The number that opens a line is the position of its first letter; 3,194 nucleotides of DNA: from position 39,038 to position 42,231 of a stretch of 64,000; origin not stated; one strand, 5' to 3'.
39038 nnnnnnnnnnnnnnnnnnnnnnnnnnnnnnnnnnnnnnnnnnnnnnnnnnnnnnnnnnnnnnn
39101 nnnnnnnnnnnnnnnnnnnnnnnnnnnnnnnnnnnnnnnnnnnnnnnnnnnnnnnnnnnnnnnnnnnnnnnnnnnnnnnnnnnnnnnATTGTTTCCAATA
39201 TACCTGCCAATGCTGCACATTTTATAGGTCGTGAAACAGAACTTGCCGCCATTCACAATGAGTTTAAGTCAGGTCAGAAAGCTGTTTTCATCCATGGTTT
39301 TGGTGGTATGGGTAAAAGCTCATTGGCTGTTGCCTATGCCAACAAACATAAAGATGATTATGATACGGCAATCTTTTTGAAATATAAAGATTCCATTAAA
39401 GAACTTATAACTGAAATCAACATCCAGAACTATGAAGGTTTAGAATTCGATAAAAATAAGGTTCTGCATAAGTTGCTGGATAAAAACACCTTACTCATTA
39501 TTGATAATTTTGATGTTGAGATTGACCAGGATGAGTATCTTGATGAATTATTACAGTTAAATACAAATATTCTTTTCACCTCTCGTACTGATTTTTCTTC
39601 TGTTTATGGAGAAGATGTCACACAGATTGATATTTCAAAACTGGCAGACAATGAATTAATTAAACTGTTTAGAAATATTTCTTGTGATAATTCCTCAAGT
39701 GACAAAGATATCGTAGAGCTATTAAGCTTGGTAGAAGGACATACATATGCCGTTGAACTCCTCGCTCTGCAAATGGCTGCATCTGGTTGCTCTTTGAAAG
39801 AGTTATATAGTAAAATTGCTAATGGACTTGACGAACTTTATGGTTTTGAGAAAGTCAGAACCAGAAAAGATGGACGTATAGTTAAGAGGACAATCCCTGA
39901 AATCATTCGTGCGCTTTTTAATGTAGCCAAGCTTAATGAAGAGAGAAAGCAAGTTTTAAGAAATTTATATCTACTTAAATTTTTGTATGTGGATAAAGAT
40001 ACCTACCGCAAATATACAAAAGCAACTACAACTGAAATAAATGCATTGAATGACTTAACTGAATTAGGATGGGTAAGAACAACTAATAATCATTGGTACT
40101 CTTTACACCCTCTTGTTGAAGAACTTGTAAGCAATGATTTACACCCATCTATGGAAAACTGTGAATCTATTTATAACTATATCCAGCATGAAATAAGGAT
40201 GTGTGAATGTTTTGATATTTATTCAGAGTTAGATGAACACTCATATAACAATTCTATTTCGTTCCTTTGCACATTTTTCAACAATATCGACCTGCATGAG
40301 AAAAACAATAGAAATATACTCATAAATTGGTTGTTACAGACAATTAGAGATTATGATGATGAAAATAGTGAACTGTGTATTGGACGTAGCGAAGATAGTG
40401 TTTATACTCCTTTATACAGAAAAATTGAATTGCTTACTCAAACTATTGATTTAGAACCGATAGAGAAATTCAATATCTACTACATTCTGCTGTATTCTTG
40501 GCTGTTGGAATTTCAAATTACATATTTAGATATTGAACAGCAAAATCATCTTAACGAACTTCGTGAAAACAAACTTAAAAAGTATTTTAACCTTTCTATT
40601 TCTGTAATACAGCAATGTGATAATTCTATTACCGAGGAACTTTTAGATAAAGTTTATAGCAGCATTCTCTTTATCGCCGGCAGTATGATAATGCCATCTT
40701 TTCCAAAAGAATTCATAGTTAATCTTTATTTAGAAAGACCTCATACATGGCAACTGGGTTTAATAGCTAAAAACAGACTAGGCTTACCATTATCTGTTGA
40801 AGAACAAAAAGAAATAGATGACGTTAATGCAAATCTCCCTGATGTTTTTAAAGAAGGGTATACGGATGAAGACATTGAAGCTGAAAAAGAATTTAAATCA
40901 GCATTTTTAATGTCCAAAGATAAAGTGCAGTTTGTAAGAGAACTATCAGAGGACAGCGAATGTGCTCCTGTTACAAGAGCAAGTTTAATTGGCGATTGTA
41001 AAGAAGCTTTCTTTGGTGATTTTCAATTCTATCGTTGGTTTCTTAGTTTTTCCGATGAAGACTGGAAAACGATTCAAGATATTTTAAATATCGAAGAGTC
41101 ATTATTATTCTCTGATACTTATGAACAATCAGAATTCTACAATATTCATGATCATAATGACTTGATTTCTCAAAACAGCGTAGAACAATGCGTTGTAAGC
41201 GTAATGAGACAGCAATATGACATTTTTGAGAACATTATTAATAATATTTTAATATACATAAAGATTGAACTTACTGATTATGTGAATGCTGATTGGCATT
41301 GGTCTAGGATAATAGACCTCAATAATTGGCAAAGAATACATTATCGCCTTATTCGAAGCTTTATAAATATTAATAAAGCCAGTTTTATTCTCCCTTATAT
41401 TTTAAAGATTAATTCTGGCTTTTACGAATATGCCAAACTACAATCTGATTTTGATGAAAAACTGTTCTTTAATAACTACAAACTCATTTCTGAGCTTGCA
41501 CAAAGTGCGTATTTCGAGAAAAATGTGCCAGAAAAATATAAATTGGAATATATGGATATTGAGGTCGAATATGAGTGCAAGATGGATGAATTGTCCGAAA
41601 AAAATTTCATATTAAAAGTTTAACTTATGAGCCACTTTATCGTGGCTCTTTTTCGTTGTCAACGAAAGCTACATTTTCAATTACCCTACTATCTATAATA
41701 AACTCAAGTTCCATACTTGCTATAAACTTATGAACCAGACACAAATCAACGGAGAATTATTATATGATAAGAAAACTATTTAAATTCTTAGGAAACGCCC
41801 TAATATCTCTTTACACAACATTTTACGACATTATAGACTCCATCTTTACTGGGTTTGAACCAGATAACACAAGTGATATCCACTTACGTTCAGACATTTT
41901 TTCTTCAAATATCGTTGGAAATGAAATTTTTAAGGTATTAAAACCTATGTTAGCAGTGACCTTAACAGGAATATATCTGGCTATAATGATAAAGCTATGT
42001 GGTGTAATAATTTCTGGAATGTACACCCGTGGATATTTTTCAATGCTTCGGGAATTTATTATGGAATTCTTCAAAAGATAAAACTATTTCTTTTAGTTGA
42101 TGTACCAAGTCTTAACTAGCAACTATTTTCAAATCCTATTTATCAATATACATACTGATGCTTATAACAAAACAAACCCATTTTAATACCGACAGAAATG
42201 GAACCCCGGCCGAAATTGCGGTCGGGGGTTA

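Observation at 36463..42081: Ser/Thr kinase fused to a STAND NTPase, with an HTH-like upstream gene and small membrane peptides: candidate Avs/NLR-like defence module with a kinase effector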

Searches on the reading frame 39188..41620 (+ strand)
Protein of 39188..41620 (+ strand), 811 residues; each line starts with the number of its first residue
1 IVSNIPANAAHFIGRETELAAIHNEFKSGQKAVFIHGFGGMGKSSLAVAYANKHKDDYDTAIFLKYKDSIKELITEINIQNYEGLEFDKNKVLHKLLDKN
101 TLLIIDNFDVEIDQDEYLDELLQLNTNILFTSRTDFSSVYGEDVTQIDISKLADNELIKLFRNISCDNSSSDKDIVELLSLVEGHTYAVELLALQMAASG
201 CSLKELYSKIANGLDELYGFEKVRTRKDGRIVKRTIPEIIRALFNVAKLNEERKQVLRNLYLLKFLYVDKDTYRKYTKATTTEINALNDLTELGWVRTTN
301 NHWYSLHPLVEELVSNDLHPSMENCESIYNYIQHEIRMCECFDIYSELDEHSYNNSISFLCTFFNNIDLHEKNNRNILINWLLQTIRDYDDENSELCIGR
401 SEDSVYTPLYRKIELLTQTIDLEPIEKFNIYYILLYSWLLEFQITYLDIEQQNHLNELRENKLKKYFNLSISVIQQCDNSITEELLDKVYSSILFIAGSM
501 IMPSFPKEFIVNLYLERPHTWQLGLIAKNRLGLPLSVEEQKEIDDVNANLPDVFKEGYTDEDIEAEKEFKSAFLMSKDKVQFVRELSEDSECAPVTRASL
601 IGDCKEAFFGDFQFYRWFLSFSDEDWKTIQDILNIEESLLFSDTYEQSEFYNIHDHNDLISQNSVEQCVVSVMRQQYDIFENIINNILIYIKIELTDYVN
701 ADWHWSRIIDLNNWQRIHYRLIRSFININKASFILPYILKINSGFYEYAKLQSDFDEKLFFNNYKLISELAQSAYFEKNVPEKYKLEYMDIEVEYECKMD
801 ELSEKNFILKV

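Call 56: predict_structure(alignment_id=A6)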
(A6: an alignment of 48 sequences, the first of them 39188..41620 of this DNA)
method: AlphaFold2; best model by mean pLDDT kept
length: 811 residues; sequences in the alignment: 48
mean_pLDDT: 89.3   pTM: 0.82
mean pLDDT of the five models: 89.3, 88.5, 87.7, 87.3, 86.9
residues with pLDDT >= 90: 469; 70-90: 323; 50-70: 19; < 50: 0
segments of 3 or more residues with pLDDT < 50: none
pLDDT, mean of each block of 10 residues (from residue 1): 77 86 92 89 90 90 87 85 80 86 90 81 90 84 85 90 89 92 90 92 91 87 81 89 87 96 95 94 92 87 91 93 95 90 82 93 94 95 91 79 93 94 96 96 80 87 96 94 94 82 77 87 79 86 83 66 82 93 94 90 91 82 94 96 84 87 94 95 94 90 92 86 93 96 95 95 96 94 95 96 91 75
secondary structure, 60 per line:
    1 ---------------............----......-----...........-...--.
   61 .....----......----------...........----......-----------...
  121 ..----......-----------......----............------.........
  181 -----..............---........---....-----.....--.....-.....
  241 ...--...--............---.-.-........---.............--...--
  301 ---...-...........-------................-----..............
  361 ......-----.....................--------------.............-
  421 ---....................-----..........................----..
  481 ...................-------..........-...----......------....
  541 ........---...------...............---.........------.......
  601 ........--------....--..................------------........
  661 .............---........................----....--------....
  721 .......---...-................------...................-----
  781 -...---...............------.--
elements in order (helices of 4 or more, strands of 3 or more residues): H16-27 E32-37 H43-53 E60-65 H70-75 H86-96 E101-106 H118-122 E127-132 E144-149 H154-165 H172-180 H186-199 H203-210 H214-217 E223-227 E230-234 H236-243 H251-262 H270-277 H281-293 E296-298 E304-306 H308-318 H326-341 H347-366 H372-392 H407-419 H424-443 H449-474 H479-499 H507-516 H525-530 H537-548 H561-575 H579-587 H594-608 H617-620 H623-640 H653-673 H677-700 H705-708 H717-727 H735-750 H757-775 H788-802

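Call 59: fold_search(model_id=the predicted structure, library=pdb)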
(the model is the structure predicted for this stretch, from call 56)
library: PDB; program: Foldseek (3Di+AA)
matches with E <= 10: 765; with E <= 0.001: 48
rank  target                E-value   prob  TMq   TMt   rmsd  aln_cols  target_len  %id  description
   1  6mfv_A                3.6e-10  1.00  0.19  0.24  27.1       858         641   14  Crystal structure of the Signal Transduction ATPase with Numerous Domains (STAND) protein with a tetratricopeptide rep (released 2019-02-20)
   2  2a5y_B                1.2e-08  1.00  0.32  0.50   5.0       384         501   16  Structure of a CED-4/CED-9 complex (released 2005-10-11)
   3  4m9s_A                2.4e-08  1.00  0.34  0.51   6.7       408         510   15  crystal structure of CED-4 bound CED-3 fragment (released 2013-10-23)
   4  8jns_D                4.1e-08  1.00  0.33  0.64   6.5       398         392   15  cryo-EM structure of a CED-4 hexamer (released 2023-06-28)
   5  3lqq_A                7.3e-08  1.00  0.34  0.52   6.3       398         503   14  Structure of the CED-4 Apoptosome (released 2010-04-28)
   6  8jo0_A                7.6e-08  1.00  0.33  0.64   6.3       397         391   15  The Cryo-EM structure of a heptameric CED-4/CED-3 catalytic complex (released 2023-06-28)
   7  4m9s_B                9.7e-08  1.00  0.34  0.51   7.1       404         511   13  crystal structure of CED-4 bound CED-3 fragment (released 2013-10-23)
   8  8jol_B                1.0e-07  1.00  0.33  0.52   6.8       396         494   14  cryo-EM structure of the CED-4/CED-3 holoenzyme (released 2023-06-28)
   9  2a5y_C                1.7e-07  1.00  0.33  0.67   4.8       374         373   14  Structure of a CED-4/CED-9 complex (released 2005-10-11)
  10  1z6t_B                2.2e-07  1.00  0.23  0.31  22.1       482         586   14  Structure of the apoptotic protease-activating factor 1 bound to ADP (released 2005-04-19)
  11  9h2l_A                2.8e-07  1.00  0.31  0.30   4.6       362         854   16  Cryo-EM structure of an octameric G10-resistosome from wheat (released 2025-09-24)
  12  3shf                  2.8e-07  1.00  0.23  0.17  22.6       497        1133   15  Crystal structure of the R265S mutant of full-length murine Apaf-1 (released 2011-08-24)
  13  3lqq_B                3.7e-07  1.00  0.34  0.52   6.3       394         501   13  Structure of the CED-4 Apoptosome (released 2010-04-28)
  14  2qen                  6.1e-07  1.00  0.28  0.60   5.5       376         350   14  The walker-type atpase paby2304 of pyrococcus abyssi (released 2008-07-01)
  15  9ria_A                7.5e-07  1.00  0.30  0.29   5.7       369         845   15  Cryo-EM structure of tomato NRC3-AVRcap1b complex (released 2025-07-23)
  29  8bob_C                1.4e-05  1.00  0.21  0.39  21.0       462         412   12  Structural basis for negative regulation of the maltose system (released 2023-10-18)
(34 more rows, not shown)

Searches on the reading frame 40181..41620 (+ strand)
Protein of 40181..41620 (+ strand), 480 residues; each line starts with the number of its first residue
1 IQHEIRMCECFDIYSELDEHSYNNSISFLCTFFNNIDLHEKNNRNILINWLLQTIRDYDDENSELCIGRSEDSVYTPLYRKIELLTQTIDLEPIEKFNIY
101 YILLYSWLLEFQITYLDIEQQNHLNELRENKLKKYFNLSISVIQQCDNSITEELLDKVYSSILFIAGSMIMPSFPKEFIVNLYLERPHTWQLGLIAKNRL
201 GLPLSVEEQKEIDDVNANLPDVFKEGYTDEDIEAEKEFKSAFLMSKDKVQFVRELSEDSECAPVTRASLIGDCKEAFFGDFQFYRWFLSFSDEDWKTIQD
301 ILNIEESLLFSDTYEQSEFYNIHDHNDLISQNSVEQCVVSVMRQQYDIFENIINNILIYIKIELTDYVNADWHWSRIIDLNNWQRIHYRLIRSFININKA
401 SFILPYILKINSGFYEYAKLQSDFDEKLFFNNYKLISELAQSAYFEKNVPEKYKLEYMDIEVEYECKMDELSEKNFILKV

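Call 63: search_protein_families(library=phrogs, proteins=[window:40181-41620:+], max_evalue=0.1)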
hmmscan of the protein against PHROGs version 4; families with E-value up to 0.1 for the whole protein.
window:40181-41620:+ (480 aa): 0 families

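Call 75: search_protein_families(library=pfam, proteins=[window:40181-41620:+], max_evalue=0.01)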
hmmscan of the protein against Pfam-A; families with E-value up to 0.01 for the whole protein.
window:40181-41620:+ (480 aa): 0 families

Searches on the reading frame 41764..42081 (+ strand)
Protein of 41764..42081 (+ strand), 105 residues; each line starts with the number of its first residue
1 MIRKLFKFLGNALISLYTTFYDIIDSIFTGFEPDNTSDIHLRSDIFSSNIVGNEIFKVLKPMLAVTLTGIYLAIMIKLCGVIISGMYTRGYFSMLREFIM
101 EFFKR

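Call 5: search_protein_families(library=pfam, proteins=[window:41764-42081:+], max_evalue=0.01)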
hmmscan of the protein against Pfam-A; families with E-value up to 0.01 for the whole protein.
window:41764-42081:+ (105 aa): 0 families

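Call 6: search_protein_families(library=padloc, proteins=[window:41764-42081:+], max_evalue=0.01)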
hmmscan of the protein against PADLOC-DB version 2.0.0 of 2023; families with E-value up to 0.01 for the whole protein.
window:41764-42081:+ (105 aa): 0 families

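Call 7: search_protein_families(library=ncbifam, proteins=[window:41764-42081:+], max_evalue=0.01)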
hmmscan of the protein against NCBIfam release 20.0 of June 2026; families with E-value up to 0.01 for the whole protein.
window:41764-42081:+ (105 aa): 0 families

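Call 63: search_protein_families(library=phrogs, proteins=[window:41764-42078:+], max_evalue=0.1)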
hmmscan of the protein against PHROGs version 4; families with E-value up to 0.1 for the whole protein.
window:41764-42078:+ (105 aa): 1 family
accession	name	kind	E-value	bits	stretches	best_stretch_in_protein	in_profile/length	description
phrog_20966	-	unknown function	0.059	13.7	1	41-88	80-127/312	-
